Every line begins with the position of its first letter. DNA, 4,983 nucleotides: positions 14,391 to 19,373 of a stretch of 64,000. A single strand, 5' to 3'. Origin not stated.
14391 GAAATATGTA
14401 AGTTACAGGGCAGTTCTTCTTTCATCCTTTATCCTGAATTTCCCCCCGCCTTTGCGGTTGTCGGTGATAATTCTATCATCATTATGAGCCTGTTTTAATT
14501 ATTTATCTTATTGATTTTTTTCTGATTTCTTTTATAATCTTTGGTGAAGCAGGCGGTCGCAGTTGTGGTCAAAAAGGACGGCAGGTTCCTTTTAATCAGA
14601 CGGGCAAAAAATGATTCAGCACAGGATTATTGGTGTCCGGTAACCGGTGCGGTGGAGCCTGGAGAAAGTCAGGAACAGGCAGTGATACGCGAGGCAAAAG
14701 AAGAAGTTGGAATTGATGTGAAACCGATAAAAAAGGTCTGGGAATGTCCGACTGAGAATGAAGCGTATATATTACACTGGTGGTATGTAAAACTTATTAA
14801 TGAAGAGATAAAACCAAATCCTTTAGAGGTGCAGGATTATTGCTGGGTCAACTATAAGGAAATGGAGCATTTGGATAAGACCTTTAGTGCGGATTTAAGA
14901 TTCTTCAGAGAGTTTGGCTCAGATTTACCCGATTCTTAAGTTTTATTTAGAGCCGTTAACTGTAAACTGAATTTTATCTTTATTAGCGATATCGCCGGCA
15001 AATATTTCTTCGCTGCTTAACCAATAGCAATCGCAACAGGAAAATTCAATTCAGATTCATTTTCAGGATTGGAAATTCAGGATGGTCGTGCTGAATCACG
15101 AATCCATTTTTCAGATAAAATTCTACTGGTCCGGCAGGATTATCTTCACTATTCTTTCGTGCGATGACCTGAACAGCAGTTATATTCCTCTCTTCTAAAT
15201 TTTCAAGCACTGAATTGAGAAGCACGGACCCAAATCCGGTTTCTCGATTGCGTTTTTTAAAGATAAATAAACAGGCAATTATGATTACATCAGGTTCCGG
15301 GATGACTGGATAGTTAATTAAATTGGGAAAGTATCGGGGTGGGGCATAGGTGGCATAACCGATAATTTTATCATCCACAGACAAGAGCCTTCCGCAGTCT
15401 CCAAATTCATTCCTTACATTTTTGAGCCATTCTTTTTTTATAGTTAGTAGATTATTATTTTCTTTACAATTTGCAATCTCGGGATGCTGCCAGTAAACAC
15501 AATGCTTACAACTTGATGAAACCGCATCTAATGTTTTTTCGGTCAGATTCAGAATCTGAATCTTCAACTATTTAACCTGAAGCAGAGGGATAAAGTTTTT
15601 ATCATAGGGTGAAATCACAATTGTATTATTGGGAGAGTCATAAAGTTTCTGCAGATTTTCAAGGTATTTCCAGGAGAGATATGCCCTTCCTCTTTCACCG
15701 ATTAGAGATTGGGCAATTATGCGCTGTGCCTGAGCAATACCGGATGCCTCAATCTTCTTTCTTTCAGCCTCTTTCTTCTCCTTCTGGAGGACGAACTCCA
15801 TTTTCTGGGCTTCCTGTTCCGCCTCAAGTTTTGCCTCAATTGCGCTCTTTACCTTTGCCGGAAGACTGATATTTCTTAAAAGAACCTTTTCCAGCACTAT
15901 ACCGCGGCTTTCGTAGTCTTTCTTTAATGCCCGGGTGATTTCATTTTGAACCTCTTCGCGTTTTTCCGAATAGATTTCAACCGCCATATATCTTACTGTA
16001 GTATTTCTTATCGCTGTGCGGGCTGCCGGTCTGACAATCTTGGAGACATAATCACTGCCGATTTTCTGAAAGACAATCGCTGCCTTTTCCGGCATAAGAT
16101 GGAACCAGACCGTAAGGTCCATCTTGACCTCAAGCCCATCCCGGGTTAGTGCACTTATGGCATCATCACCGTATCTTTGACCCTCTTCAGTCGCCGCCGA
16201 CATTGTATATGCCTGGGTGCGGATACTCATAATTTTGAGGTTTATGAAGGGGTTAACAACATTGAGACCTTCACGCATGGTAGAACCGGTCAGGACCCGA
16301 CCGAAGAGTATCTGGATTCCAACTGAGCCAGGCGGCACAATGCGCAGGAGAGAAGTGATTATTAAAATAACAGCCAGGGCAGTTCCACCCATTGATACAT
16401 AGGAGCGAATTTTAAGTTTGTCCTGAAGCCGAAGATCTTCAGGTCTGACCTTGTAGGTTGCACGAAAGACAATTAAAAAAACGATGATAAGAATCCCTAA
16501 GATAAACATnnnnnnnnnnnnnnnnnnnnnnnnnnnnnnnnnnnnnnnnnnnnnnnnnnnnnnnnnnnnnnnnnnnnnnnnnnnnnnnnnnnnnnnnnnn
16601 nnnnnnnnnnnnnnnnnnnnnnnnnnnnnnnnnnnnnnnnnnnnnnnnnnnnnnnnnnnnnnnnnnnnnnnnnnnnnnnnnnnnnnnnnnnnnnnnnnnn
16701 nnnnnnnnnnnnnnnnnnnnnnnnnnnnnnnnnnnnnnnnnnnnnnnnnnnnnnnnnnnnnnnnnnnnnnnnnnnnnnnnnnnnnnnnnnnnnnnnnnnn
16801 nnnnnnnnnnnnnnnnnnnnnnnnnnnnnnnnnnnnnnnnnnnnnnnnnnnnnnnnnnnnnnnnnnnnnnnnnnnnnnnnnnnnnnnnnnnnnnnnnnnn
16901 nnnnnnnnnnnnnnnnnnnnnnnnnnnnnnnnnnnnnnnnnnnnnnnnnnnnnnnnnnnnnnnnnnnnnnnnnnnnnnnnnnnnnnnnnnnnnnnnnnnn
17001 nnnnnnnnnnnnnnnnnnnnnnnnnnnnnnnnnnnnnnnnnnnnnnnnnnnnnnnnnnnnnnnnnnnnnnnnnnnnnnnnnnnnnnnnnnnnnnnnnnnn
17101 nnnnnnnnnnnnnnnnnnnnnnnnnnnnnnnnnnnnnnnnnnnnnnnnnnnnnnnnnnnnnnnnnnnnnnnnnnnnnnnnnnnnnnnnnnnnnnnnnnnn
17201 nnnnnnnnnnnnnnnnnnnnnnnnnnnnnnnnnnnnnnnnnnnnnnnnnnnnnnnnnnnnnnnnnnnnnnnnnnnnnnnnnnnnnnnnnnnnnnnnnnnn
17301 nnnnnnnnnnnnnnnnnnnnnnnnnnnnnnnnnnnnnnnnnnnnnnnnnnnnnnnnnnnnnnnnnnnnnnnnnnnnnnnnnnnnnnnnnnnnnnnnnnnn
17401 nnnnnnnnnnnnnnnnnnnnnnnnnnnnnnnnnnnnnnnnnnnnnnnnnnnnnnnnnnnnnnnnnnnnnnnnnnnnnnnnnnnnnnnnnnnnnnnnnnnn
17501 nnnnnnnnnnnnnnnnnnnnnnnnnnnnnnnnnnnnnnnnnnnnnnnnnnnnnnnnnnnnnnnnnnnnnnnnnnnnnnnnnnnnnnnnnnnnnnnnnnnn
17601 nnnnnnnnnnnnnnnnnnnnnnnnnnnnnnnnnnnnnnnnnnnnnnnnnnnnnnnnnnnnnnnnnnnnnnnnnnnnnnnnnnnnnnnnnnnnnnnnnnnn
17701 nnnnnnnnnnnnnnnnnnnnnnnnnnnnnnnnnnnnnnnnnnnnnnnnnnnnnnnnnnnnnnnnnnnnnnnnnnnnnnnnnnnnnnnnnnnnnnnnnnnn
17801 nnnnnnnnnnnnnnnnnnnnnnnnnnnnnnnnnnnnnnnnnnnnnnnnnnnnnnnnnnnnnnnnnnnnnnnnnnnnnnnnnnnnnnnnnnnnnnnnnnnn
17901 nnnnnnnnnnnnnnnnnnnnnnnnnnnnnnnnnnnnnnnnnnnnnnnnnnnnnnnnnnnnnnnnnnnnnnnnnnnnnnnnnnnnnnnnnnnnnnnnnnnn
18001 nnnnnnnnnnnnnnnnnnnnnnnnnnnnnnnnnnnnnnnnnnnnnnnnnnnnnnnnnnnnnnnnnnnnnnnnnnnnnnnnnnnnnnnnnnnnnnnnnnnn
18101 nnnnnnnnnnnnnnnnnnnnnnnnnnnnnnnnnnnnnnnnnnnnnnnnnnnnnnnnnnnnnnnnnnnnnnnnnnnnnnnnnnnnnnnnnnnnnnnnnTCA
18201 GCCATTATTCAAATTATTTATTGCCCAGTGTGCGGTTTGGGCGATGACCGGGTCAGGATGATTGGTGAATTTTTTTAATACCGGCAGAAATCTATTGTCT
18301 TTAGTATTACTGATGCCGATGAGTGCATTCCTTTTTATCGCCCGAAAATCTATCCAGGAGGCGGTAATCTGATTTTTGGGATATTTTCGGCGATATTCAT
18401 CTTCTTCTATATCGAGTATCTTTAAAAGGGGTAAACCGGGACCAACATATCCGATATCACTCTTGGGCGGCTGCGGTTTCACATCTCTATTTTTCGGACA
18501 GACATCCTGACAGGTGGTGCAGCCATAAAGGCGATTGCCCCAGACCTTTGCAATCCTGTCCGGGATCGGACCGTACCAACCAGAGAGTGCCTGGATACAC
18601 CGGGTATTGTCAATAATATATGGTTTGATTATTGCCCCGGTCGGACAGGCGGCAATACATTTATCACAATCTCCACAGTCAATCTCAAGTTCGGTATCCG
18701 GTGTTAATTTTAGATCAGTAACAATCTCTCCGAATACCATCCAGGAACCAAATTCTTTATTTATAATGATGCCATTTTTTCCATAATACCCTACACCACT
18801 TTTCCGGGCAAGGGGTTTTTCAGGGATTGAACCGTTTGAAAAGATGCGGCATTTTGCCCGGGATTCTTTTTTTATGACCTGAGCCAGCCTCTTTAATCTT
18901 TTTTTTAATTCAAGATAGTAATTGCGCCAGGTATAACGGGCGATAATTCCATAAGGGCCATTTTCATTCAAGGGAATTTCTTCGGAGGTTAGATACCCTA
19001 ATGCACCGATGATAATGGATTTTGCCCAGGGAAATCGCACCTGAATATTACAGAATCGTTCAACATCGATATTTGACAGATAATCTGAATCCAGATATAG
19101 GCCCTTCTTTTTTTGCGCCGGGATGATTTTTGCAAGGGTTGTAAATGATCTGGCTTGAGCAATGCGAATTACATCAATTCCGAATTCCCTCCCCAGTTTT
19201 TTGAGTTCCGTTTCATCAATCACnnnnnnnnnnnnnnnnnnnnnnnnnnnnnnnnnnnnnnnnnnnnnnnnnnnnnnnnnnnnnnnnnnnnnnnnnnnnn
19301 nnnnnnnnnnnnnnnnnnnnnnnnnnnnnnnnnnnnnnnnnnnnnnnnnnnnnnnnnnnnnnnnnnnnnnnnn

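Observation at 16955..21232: A conserved 68-bp element occurs twice, bracketing the radical-SAM/queG/LpoA-like operon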

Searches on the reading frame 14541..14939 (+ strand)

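Call 10: search_protein_families(library=pfam, proteins=[window:14541-14939:+])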
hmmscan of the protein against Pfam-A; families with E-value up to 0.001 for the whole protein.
window:14541-14939:+ (132 aa): 2 families
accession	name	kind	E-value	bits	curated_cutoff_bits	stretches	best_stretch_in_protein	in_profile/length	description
PF00293.34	NUDIX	-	4.2e-22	79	21.1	1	5-123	5-132/134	NUDIX domain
PF14815.12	NUDIX_4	-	3.2e-10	40.2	35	1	5-111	1-101/113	NUDIX domain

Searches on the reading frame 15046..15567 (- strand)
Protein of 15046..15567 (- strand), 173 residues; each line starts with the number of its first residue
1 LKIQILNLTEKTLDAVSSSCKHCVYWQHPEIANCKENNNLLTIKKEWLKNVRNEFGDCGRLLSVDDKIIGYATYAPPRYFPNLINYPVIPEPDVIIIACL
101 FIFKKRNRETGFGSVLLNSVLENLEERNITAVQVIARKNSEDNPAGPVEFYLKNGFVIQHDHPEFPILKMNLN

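Call 10: search_protein_families(library=pfam, proteins=[window:15046-15567:-])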
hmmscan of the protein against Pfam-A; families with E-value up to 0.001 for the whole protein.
window:15046-15567:- (173 aa): 2 families
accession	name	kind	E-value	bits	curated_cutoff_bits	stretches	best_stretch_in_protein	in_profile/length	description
PF00583.31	Acetyltransf_1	-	7.4e-05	23.4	20.7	1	60-156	36-116/116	Acetyltransferase (GNAT) family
PF13508.13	Acetyltransf_7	-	0.00035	21.3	27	1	65-157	11-83/84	Acetyltransferase (GNAT) domain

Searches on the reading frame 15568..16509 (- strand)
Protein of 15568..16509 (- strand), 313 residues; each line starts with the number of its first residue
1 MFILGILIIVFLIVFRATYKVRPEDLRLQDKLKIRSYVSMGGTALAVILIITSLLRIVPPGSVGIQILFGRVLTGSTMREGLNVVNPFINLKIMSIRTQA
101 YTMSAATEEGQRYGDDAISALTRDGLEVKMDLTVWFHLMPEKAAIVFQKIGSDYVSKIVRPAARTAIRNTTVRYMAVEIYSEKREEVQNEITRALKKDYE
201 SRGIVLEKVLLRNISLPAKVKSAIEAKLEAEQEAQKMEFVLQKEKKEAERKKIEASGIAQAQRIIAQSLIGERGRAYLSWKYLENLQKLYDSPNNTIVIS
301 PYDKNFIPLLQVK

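Call 10: search_protein_families(library=pfam, proteins=[window:15568-16509:-])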
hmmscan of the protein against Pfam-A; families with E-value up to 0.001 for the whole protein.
window:15568-16509:- (313 aa): 1 family
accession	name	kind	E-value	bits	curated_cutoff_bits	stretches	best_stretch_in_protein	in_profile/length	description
PF01145.31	Band_7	-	7.5e-32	111.2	23.6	1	57-248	2-172/176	SPFH domain / Band 7 family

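Call 39: find_encoding_contigs(protein=window:15568-16509:-, flank=10000, max_places=8)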
Protein window:15568-16509:- (313 aa): 1 contig read that carries it; 1 place shown.
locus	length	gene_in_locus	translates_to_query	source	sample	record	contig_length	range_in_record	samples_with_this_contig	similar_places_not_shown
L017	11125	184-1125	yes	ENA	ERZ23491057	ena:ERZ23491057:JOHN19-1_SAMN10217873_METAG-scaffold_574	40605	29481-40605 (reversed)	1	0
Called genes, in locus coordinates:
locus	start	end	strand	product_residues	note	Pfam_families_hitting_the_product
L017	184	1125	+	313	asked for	PF01145:Band_7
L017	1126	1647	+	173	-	-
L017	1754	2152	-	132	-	PF00293:NUDIX, PF14815:NUDIX_4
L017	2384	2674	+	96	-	PF08899:DUF1844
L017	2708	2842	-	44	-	-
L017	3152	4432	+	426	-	-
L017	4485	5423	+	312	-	PF00696:AA_kinase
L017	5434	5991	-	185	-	PF04893:Yip1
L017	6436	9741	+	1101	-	PF25023:TEN_YD-shell (faint), PF05593:RHS_repeat, PF03527:RHS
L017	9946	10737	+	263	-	PF02517:Rce1-like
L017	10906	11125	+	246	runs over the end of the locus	-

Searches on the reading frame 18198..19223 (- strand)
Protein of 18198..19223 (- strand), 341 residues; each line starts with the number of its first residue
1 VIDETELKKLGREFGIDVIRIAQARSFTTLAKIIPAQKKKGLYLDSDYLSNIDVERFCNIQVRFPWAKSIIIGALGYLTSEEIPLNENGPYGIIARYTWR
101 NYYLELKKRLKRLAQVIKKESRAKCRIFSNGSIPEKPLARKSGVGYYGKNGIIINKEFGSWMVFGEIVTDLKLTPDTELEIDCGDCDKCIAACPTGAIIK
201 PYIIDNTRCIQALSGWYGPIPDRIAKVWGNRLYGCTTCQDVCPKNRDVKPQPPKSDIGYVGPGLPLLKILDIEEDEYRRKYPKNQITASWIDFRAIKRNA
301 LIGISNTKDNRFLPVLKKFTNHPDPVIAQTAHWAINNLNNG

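Call 10: search_protein_families(library=pfam, proteins=[window:18198-19223:-])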
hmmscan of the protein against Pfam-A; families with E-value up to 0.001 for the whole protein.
window:18198-19223:- (341 aa): 3 families
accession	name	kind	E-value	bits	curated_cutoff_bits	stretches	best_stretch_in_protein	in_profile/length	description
PF13484.11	Fer4_16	-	3e-15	57.2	30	1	183-245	2-66/66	4Fe-4S double cluster binding domain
PF08331.15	QueG_DUF1730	-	9.1e-09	35.6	25.1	1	59-128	3-74/77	Epoxyqueuosine reductase QueG, DUF1730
PF13187.11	Fer4_9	-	1.3e-06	28.7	27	0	172-198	34-52/52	4Fe-4S dicluster domain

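Call 78: search_protein_families(library=ncbifam, proteins=[window:18198-19223:-], max_evalue=0.00001)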
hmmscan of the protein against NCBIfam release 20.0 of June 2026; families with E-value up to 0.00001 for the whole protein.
window:18198-19223:- (341 aa): 2 families
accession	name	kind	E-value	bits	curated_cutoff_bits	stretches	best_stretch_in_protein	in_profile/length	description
TIGR00276.1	TIGR00276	equivalog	3.3e-70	236.7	200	1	7-337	1-336/337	tRNA epoxyqueuosine(34) reductase QueG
TIGR02486.1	RDH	subfamily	3.5e-09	36.9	160.35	1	132-245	150-279/314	reductive dehalogenase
